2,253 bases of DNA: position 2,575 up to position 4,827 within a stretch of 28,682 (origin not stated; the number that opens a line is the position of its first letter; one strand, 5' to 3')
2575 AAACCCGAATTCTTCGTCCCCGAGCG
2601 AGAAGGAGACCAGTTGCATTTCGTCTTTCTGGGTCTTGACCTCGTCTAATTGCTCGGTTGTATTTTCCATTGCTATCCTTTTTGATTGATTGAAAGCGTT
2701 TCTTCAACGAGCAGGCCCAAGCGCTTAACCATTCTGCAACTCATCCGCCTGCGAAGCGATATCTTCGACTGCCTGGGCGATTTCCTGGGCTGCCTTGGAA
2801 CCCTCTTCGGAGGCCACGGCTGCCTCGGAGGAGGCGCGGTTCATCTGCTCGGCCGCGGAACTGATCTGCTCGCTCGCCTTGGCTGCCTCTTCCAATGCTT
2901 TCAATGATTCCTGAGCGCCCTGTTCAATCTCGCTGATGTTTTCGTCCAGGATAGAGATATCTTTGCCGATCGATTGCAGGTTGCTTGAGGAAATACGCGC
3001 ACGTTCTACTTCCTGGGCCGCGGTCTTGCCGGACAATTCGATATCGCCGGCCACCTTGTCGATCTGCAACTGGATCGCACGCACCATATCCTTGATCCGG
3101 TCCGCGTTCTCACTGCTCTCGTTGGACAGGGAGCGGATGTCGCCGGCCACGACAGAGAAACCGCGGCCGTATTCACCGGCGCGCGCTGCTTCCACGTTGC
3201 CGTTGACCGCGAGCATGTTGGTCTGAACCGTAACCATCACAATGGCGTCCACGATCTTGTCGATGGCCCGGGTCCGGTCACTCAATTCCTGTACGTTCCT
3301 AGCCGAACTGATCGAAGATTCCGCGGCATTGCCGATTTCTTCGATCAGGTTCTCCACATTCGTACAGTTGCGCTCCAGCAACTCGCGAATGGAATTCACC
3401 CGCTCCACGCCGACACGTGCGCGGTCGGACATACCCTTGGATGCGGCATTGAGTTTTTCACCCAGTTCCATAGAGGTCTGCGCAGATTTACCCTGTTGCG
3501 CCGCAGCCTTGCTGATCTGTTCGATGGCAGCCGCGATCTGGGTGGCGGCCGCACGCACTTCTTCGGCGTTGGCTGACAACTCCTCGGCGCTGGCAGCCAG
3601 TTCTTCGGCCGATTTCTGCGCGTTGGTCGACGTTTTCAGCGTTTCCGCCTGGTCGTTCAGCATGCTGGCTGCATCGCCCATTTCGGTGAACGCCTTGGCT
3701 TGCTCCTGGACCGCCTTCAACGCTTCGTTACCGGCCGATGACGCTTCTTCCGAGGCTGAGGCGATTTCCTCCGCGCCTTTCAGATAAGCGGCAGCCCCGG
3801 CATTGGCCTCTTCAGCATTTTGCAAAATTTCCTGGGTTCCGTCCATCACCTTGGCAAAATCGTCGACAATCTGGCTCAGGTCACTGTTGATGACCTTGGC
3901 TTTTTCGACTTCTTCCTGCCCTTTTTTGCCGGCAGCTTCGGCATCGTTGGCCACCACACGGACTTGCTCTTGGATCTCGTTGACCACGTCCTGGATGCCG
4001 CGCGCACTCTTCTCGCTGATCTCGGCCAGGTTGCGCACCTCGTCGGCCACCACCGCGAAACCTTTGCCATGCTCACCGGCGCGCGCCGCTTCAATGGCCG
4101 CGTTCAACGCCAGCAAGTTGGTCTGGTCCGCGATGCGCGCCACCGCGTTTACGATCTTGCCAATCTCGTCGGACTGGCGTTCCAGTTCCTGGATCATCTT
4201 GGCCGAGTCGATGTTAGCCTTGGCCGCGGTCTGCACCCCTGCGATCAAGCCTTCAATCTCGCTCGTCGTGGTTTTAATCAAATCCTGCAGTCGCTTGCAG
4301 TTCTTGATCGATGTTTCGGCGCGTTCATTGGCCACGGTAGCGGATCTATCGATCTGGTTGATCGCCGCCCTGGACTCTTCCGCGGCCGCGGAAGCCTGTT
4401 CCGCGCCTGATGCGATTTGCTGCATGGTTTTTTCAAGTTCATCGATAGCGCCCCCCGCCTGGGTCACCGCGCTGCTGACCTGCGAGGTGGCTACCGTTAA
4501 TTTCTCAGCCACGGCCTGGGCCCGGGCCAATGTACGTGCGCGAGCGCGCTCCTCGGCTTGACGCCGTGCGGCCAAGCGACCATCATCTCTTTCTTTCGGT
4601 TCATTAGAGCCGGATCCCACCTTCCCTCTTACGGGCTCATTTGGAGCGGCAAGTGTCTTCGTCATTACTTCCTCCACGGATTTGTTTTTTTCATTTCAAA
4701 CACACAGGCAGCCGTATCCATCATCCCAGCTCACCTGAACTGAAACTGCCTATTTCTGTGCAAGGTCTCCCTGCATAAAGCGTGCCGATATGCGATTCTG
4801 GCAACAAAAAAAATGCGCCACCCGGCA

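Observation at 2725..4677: Soluble MCP with two complete signalling domains in one polypeptide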

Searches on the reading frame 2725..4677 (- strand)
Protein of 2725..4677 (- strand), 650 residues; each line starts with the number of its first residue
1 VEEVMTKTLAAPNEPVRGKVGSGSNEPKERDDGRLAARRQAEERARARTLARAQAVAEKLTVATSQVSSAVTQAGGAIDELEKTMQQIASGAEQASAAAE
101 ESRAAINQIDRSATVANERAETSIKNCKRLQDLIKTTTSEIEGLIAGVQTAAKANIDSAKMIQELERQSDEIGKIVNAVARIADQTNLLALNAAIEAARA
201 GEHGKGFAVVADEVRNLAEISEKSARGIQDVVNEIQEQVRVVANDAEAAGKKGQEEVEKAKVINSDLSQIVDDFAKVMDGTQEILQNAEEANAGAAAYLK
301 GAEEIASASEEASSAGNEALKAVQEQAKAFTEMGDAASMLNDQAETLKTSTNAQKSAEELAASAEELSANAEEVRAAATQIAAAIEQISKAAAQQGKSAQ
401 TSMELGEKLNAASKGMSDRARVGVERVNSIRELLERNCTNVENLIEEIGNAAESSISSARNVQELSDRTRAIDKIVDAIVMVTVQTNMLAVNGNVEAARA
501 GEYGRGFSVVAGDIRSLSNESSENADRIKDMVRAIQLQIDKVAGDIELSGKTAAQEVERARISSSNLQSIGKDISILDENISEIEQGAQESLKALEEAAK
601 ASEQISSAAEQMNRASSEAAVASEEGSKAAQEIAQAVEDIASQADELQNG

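Call 5: search_protein_families(library=pfam, proteins=[window:2725-4677:-], max_evalue=0.01)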
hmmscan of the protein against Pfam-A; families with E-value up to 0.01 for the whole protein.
window:2725-4677:- (650 aa): 1 family
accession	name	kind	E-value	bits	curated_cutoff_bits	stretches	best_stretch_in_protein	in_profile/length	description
PF00015.26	MCPsignal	-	1.1e-60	204.9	34.6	2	159-306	22-169/172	Methyl-accepting chemotaxis protein (MCP) signalling domain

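Call 12: find_homologous_proteins(query=window:2725-4677:-, max_evalue=1e-10)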
Query window:2725-4677:- (650 aa): 6958 proteins with E <= 1e-10 among 8000 candidates; the best 120 are listed.
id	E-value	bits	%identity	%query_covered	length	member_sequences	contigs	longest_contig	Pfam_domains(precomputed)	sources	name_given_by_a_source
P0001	0.0e+0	1236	100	99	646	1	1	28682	PF00015.27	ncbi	-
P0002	1.0e-248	845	72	99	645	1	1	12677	PF00015.27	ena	-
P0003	1.8e-236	804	69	99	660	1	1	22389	PF00015.27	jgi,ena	-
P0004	3.2e-233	794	68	99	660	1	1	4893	PF00015.27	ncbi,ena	-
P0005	1.2e-232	792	68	98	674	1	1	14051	PF00015.27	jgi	jgi:methyl-accepting chemotaxis protein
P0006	3.0e-232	791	68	99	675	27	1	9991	PF00015.27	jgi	jgi:methyl-accepting chemotaxis protein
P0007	3.1e-232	791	69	98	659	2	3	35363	PF00015.27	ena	-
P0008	1.7e-231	788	68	99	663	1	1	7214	PF00015.27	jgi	-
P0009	3.1e-231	787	68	99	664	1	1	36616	PF00015.27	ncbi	-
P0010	3.5e-231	787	68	99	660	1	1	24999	PF00015.27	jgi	-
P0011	5.1e-231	787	68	99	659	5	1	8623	PF00015.27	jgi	jgi:methyl-accepting chemotaxis protein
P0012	5.5e-231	786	68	99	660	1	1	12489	PF00015.27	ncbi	-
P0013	7.5e-230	783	68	99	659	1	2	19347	PF00015.27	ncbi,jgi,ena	-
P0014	1.6e-229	782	68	99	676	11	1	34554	PF00015.27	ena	-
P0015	1.8e-229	781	68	99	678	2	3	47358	PF00015.27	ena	-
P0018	1.7e-228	778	68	96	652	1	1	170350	PF00015.27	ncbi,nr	ncbi:MAG: methyl-accepting chemotaxis protein [Candidatus Riflebacteria bacterium]|nr:methyl-accepti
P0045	9.4e-220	749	67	96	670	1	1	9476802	PF00015.27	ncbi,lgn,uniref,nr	ncbi:methyl-accepting chemotaxis protein [Paludibaculum fermentans]|uniref:Methyl-accepting chemotax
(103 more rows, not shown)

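Call 16: find_encoding_contigs(protein=P0007, flank=10000, max_places=2)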
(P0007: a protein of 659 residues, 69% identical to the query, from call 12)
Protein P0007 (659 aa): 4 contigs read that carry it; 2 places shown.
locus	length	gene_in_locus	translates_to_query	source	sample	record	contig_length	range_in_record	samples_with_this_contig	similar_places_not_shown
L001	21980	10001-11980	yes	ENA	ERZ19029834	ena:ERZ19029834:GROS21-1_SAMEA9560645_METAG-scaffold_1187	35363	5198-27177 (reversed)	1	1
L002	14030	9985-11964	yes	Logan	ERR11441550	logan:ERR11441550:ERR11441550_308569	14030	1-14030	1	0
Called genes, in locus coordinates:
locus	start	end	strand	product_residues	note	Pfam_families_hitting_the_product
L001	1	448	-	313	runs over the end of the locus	PF12838:Fer4_7, PF13187:Fer4_9 (weak), PF13247:Fer4_11, PF12797:Fer4_2 (weak), PF13237:Fer4_10 (weak), PF12838:Fer4_7 (weak), PF13187:Fer4_9 (weak), PF13247:Fer4_11, +4 more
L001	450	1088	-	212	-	PF14522:Cytochrome_C7 (faint), PF09699:Paired_CXXCH_1 (faint)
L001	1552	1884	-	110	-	PF13442:Cytochrome_CBB3, PF00034:Cytochrom_C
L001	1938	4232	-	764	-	-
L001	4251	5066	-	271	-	PF14537:Cytochrom_c3_2 (faint), PF22113:Mtrc-MtrF_II-IV_dom (faint), PF13435:Cytochrome_C554 (faint), PF14522:Cytochrome_C7 (weak), PF09699:Paired_CXXCH_1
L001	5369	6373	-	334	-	PF00383:dCMP_cyt_deam_1, PF14437:MafB19-deam, PF01872:RibD_C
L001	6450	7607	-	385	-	PF01926:MMR_HSR1, PF02421:FeoB_N (weak), PF06071:YchF-GTPase_C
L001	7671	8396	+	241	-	PF01784:DUF34_NIF3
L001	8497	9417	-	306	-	PF01263:Aldose_epim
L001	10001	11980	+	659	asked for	PF00015:MCPsignal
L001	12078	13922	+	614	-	-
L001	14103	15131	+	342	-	PF00072:Response_reg, PF01339:CheB_methylest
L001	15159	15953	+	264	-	PF13646:HEAT_2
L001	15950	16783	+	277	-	PF03705:CheR_N, PF01739:CheR, PF08242:Methyltransf_12 (faint)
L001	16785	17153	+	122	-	PF00072:Response_reg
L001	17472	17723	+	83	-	PF13466:STAS_2 (weak)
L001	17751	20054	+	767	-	PF01627:Hpt, PF02895:H-kinase_dim, PF02518:HATPase_c, PF01584:CheW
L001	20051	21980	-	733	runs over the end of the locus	PF17201:Cache_3-Cache_2, PF17202:sCache_3_3, PF08269:dCache_2, PF17200:sCache_2, PF00672:HAMP, PF00015:MCPsignal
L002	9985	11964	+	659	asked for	PF00015:MCPsignal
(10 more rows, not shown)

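Call 17: find_encoding_contigs(protein=P0045, flank=10000, max_places=2)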
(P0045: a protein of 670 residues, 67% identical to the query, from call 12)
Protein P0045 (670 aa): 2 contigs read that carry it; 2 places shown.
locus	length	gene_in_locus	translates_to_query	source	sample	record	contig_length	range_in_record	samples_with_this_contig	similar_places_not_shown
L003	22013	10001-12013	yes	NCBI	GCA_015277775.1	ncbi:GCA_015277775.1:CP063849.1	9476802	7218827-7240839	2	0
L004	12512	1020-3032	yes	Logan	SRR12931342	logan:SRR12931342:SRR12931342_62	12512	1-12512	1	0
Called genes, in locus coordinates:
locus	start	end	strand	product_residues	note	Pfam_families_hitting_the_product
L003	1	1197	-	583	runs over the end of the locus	PF13191:AAA_16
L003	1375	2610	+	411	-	PF01569:PAP2 (weak), PF22778:VCPO_2nd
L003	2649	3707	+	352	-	PF21320:WHD_Rv2258c, PF00891:Methyltransf_2 (weak), PF13489:Methyltransf_23, PF05175:MTS (weak), PF13649:Methyltransf_25, PF13847:Methyltransf_31, PF08241:Methyltransf_11, PF08242:Methyltransf_12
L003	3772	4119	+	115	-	PF08803:ydhR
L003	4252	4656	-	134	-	PF00472:RF-1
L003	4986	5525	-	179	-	PF11181:YflT (weak)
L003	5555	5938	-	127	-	PF04972:BON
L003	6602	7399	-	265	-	PF05067:Mn_catalase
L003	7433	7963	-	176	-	PF05974:DUF892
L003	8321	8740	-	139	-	-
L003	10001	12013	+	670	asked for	PF00015:MCPsignal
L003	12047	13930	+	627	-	PF01584:CheW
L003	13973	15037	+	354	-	PF00072:Response_reg, PF01339:CheB_methylest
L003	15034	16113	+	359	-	PF13646:HEAT_2 (weak), PF02985:HEAT (faint), PF13646:HEAT_2 (weak)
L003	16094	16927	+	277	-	PF03705:CheR_N, PF01739:CheR, PF13489:Methyltransf_23 (weak), PF08242:Methyltransf_12 (weak), PF13649:Methyltransf_25 (faint)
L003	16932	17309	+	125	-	PF00072:Response_reg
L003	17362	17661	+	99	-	PF13466:STAS_2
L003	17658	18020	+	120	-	PF00072:Response_reg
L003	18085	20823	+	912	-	PF01627:Hpt, PF02895:H-kinase_dim, PF02518:HATPase_c, PF01584:CheW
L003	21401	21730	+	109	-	PF03551:PadR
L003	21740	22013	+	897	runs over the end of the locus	PF12704:MacB_PCD, PF02687:FtsX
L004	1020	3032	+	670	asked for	PF00015:MCPsignal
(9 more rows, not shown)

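Call 19: list_cluster_members(proteins=[P0001, P0045, P0018])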
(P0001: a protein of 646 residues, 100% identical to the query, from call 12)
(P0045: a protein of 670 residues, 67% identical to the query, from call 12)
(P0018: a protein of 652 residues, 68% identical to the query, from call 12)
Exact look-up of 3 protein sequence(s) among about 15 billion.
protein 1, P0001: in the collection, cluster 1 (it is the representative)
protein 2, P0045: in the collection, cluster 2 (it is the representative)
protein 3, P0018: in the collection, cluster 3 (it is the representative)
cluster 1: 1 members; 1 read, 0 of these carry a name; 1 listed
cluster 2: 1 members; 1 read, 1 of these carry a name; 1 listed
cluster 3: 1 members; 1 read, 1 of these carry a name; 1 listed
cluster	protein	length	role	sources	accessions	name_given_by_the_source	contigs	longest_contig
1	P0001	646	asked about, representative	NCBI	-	-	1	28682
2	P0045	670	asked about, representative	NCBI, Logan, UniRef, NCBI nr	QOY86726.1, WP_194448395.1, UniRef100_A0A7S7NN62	methyl-accepting chemotaxis protein [Paludibaculum fermentans] | Methyl-accepting chemotaxis protein n=1 Tax=Paludibaculum fermentans TaxID=1473598 ...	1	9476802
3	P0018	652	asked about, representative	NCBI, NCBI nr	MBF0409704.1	MAG: methyl-accepting chemotaxis protein [Candidatus Riflebacteria bacterium] | methyl-accepting chemotaxis protein [Candidatus Riflebacteria bacterium]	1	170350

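Call 23: search_solved_structures(query=window:2728-4665:-, max_evalue=0.00001, show_alignments=3)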
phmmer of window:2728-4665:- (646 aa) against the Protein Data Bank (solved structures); distinct sequences matched with E-value up to 0.00001: 13.
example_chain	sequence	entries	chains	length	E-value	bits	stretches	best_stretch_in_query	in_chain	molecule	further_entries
3ja6_H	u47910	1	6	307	2.1e-21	80.1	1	44-337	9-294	Methyl-accepting chemotaxis protein 2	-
2ch7_B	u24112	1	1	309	2.5e-21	79.8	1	44-337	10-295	METHYL-ACCEPTING CHEMOTAXIS PROTEIN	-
2ch7_A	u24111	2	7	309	4.5e-21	79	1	44-283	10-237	METHYL-ACCEPTING CHEMOTAXIS PROTEIN | Methyl-accepting chemotaxis protein 2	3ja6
6s18_A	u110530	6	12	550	3.1e-16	63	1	59-294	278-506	Aromatic acid chemoreceptor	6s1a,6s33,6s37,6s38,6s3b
31cj_A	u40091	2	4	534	4.8e-16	62.4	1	84-303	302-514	Aerotaxis receptor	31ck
6s1k_E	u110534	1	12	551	4.1e-15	59.3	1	154-343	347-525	Methyl-accepting chemotaxis protein I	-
8c5v_I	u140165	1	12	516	5e-15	59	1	154-328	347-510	Methyl-accepting chemotaxis protein I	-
3zx6_A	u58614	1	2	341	5.2e-15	59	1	154-337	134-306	HAMP, METHYL-ACCEPTING CHEMOTAXIS PROTEIN I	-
1qu7_A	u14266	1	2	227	9.9e-15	58.1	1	154-327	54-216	METHYL-ACCEPTING CHEMOTAXIS PROTEIN I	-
3g67_A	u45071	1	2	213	1.7e-14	57.3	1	421-595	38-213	Methyl-accepting chemotaxis protein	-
3g6b_A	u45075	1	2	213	3.2e-14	56.4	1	421-595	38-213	Methyl-accepting chemotaxis protein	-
4jpb_B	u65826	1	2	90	1.8e-13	53.9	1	165-232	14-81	Methyl-accepting chemotaxis protein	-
3ur1_C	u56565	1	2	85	2.5e-13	53.4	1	166-232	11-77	Methyl-accepting chemotaxis protein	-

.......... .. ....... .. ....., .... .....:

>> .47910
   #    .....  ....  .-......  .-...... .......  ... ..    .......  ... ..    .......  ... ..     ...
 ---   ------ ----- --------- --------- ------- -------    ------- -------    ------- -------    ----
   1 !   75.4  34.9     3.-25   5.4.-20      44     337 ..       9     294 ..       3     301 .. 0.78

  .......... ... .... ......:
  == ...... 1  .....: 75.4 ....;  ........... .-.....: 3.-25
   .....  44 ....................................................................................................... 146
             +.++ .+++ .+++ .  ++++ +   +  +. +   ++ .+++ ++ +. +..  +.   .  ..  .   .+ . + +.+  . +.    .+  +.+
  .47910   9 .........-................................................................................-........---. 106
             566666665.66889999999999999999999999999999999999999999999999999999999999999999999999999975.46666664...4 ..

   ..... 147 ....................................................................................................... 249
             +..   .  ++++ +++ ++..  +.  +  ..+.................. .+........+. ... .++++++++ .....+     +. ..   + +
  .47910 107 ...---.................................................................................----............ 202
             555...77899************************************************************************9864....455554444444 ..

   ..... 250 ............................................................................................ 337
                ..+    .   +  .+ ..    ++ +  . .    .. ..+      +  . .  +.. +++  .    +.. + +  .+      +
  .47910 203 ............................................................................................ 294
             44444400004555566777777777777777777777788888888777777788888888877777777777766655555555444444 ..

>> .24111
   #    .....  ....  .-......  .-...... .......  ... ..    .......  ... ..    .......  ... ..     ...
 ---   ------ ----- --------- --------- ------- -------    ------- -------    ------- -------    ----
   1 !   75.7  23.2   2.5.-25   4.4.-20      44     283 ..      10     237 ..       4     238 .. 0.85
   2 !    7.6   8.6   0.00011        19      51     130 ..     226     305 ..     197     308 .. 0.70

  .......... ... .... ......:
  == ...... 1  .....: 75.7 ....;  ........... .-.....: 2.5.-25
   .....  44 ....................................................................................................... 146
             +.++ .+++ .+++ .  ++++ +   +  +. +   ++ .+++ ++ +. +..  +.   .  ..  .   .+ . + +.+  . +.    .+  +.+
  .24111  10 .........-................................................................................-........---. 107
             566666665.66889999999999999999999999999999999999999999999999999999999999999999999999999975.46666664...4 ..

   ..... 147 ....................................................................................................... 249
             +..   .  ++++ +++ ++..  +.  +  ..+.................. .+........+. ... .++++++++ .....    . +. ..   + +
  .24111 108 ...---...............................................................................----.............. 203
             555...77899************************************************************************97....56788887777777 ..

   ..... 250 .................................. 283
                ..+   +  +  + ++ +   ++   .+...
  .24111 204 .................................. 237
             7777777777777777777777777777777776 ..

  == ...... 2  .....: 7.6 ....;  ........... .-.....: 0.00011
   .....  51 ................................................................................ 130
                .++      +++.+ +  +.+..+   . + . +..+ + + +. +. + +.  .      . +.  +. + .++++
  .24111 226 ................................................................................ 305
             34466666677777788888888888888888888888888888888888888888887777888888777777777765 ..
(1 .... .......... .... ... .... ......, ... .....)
